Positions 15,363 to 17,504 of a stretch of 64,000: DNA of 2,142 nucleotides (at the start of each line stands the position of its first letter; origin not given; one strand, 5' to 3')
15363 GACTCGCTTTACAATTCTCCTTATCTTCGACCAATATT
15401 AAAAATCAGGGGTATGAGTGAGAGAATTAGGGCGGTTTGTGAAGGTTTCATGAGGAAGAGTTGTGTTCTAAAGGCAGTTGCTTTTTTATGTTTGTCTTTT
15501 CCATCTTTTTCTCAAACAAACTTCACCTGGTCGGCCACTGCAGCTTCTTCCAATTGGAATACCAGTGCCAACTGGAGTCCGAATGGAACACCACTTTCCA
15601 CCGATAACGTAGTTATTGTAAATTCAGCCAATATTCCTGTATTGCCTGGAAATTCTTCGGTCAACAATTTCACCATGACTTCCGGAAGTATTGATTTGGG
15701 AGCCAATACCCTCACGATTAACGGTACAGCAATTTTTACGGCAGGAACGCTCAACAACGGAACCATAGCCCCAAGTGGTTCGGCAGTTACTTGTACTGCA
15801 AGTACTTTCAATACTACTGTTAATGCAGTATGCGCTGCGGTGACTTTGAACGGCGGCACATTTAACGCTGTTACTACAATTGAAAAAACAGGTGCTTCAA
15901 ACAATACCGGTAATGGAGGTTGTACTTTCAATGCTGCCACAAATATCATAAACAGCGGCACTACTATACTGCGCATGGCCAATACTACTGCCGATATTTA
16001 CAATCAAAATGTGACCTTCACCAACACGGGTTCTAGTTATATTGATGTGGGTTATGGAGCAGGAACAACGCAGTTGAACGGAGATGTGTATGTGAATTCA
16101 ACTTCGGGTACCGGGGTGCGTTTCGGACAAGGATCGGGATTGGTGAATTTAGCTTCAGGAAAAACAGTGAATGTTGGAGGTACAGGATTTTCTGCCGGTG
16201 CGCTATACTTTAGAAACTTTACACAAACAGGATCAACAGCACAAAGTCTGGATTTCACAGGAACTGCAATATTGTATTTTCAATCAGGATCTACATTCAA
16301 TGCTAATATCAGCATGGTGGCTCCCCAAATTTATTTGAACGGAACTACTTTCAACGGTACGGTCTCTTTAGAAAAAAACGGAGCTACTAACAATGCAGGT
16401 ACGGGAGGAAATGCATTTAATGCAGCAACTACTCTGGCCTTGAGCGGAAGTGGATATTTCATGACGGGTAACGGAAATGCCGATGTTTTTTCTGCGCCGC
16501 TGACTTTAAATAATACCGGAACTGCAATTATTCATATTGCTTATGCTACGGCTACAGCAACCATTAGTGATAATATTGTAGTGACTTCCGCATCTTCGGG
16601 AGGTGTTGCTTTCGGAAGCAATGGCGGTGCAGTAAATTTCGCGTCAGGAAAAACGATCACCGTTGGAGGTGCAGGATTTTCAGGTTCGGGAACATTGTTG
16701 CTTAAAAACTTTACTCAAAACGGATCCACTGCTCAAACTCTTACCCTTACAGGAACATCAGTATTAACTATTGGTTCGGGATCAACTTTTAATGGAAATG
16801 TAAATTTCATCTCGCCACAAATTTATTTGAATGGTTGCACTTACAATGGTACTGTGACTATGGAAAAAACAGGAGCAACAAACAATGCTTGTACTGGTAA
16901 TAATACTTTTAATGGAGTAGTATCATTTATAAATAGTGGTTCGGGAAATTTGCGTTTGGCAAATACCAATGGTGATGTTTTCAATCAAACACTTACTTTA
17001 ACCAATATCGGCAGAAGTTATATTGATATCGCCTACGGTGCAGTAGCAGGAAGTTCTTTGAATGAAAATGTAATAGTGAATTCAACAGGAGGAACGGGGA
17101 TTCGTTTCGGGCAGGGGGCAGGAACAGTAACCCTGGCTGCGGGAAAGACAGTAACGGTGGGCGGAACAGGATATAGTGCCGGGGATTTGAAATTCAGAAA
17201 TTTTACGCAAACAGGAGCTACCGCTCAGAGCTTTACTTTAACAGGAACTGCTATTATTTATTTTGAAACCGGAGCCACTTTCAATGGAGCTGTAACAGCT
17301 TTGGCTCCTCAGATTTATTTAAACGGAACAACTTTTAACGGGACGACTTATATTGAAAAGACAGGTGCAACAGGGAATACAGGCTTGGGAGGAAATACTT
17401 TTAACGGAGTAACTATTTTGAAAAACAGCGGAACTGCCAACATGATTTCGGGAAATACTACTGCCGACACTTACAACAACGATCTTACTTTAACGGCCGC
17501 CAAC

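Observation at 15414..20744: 1776-aa T9SS cargo protein assembled from eight ~490-bp tandem repeats in alternating A and B types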

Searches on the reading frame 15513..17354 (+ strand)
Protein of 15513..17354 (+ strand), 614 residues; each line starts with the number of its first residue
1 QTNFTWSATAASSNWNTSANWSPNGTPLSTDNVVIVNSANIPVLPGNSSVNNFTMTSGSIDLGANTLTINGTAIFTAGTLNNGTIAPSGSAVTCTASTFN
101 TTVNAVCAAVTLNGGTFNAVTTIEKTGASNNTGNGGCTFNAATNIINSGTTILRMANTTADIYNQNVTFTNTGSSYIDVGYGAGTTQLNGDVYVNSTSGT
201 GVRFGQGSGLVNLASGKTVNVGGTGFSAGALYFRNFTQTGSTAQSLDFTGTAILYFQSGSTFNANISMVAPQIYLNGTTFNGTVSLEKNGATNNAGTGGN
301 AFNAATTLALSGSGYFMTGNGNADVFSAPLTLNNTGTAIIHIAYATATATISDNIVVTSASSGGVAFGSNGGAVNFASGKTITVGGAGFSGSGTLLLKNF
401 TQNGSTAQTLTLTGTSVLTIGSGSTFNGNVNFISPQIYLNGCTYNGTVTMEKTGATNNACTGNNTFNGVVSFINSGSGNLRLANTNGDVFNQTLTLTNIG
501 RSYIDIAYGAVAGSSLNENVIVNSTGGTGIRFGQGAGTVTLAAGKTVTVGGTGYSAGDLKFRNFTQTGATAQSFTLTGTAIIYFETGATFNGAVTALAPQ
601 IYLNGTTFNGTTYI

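Call 40: predict_structure(alignment_id=A2)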
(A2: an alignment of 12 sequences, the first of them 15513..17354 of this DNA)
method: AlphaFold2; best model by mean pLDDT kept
length: 614 residues; sequences in the alignment: 12
mean_pLDDT: 94.6   pTM: 0.87
mean pLDDT of the five models: 94.6, 94.5, 94.6, 93.5, 91.3
residues with pLDDT >= 90: 542; 70-90: 72; 50-70: 0; < 50: 0
segments of 3 or more residues with pLDDT < 50: none
pLDDT, mean of each block of 10 residues (from residue 1): 90 92 93 91 94 94 96 95 96 95 96 95 93 90 96 89 97 93 90 94 93 97 93 97 96 96 98 97 98 94 98 94 96 95 92 95 90 96 90 94 97 94 97 96 98 94 97 96 94 98 93 94 94 93 97 95 97 96 96 97 96 94
secondary structure, 60 per line:
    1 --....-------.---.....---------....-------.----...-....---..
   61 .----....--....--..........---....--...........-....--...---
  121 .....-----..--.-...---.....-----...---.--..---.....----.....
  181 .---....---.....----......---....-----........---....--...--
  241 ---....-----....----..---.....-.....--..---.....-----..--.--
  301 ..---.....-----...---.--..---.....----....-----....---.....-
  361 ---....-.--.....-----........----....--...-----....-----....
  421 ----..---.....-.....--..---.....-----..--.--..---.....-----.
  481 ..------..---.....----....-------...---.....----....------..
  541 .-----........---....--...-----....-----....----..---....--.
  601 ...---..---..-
elements in order: E3-6 E32-35 E48-50 E52-55 E59-61 E66-69 E72-75 E78-87 E91-94 E97-107 E109-112 E115-117 E121-125 E137-139 E143-147 E153-155 E167-171 E176-181 E185-188 E192-196 E201-206 E210-213 E219-226 E230-233 E236-238 E244-247 E253-256 E266-270 E272-276 E284-288 E306-310 E316-318 E330-334 E339-342 E348-351 E355-359 E364-367 E372-376 E382-389 E394-397 E400-402 E408-411 E417-420 E430-434 E436-440 E448-452 E470-474 E480-482 E494-498 E503-506 E514-516 E520-524 E529-532 E539-541 E547-554 E558-561 E564-566 E572-575 E581-584 E594-597 E600-603

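Call 43: fold_search(model_id=the predicted structure, library=pdb)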
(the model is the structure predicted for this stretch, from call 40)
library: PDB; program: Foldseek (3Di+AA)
matches with E <= 10: 89; with E <= 0.001: 0
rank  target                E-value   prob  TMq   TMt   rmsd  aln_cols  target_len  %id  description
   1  4kh3                  6.5e-02  0.38  0.24  0.27  14.1       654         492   15  Structure of a bacterial self-associating protein (released 2014-01-15)
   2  5gkd_A                5.9e-01  0.06  0.17  0.15  26.3       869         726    8  Structure of PL6 family alginate lyase AlyGC (released 2017-02-08)
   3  6g0x_A                6.4e-01  0.04  0.13  0.13  17.7       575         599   12  TAILSPIKE PROTEIN OF E. COLI BACTERIOPHAGE HK620 IN COMPLEX WITH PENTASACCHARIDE (released 2018-04-04)
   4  9mne_A                9.8e-01  0.10  0.25  0.19  16.0       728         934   12  Crystal structure of enteropathogenic Escherichia coli EspC (released 2025-10-29)
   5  8yk3_B                1.2e+00  0.01  0.10  0.10  19.0       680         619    8  Blood group B alpha-1,3-galactosidase AgaBb from Bifidobacterium bifidum, construct T7-tag_24-673 (released 2024-07-10)
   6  2x6x_A                1.2e+00  0.03  0.13  0.13  18.2       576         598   11  Tailspike protein mutant D339N of E.coli bacteriophage HK620 in complex with hexasaccharide (released 2011-03-02)
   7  7koh_B                1.3e+00  0.09  0.22  0.24  15.9       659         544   13  Crystal structure of antigen 43 from Escherichia coli EDL933 (released 2022-03-09)
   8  8cpk_A                1.3e+00  0.04  0.14  0.19  15.6       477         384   12  Crystal structure of EtpA secretion domain from Enterotoxigenic Escherichia coli (released 2024-01-10)
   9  7kob                  1.4e+00  0.06  0.18  0.25  13.6       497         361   10  Crystal structure of antigen 43b from Escherichia coli CFT073 (released 2022-03-09)
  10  4om9                  1.4e+00  0.06  0.22  0.17  15.8       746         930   12  X-Ray Crystal Structure of the passenger domain of Plasmid encoded toxin, an Autrotansporter Enterotoxin from enteroaggr (released 2014-03-12)
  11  7o77                  1.6e+00  0.02  0.12  0.11  24.3       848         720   10  Structure of the PL6 family alginate lyase Patl3640 from Pseudoalteromonas atlantica T6c (released 2021-07-28)
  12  4xlh                  1.7e+00  0.03  0.12  0.12  18.4       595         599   11  Tailspike protein double mutant D339A/E372A of E. coli bacteriophage HK620 (released 2016-01-20)
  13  9ozl_C                1.7e+00  0.02  0.12  0.16  15.8       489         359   10  Crystal structure of the polysaccharide lyase RbmB from Vibrio cholerae (released 2026-03-11)
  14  5xjo_A                1.7e+00  0.02  0.12  0.14  16.5       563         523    9  Plant receptor ERL1-TMM in complex with peptide EPF1 (released 2019-01-23)
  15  2x6y_A                2.0e+00  0.02  0.13  0.13  17.8       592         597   11  Tailspike protein mutant D339A of E.coli bacteriophage HK620 in complex with hexasaccharide (released 2011-03-02)
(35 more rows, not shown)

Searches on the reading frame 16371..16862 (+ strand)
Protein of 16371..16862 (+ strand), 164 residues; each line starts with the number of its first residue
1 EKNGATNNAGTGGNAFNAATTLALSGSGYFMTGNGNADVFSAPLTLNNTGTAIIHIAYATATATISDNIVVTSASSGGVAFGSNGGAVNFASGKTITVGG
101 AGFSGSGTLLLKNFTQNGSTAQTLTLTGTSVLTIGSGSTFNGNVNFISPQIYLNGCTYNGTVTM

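Call 57: search_solved_structures(query=A3, max_evalue=1)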
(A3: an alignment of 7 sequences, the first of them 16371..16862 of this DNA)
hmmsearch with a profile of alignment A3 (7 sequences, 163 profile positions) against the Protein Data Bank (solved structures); distinct sequences matched with E-value up to 1: 3.
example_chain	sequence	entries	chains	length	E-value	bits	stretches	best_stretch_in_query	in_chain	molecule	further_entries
6g6m_A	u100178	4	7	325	0.0028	21.1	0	59-81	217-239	Tako8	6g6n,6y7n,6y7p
6y7o_A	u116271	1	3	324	0.0044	20.5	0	59-81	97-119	Tako8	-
6yxf_H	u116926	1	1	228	0.38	14.2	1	25-100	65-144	V REGION HEAVY and LIGHT CHAINS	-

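Call 65: search_protein_representatives(alignment_id=A3)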
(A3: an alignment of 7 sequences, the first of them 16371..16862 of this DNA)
Query: 7 sequences, 163 profile positions. Proteins with E-value up to 0.001 (for the whole library): 810; up to 1e-10: 677; up to 1e-30: 413. The best 150 are listed.
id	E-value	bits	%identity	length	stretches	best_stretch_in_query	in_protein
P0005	0.0e+00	1786.4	-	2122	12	1-163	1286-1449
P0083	0.0e+00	1245.7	-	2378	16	1-162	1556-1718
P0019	0.0e+00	1240.0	-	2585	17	2-160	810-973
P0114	0.0e+00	1236.0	-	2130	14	1-163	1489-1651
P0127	0.0e+00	1230.7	-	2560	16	1-163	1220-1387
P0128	0.0e+00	1196.3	-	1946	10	2-163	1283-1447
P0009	0.0e+00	1194.9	-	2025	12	1-163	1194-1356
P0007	0.0e+00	1182.9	-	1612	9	2-163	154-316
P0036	0.0e+00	1181.0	-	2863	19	34-162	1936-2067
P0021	0.0e+00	1174.6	-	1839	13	2-162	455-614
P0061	0.0e+00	1054.1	-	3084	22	2-162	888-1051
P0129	0.0e+00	1041.6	-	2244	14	2-162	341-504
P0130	0.0e+00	1011.5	-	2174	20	13-161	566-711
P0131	2.1e-297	990.5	-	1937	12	1-162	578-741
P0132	2.6e-290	967.4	-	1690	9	1-160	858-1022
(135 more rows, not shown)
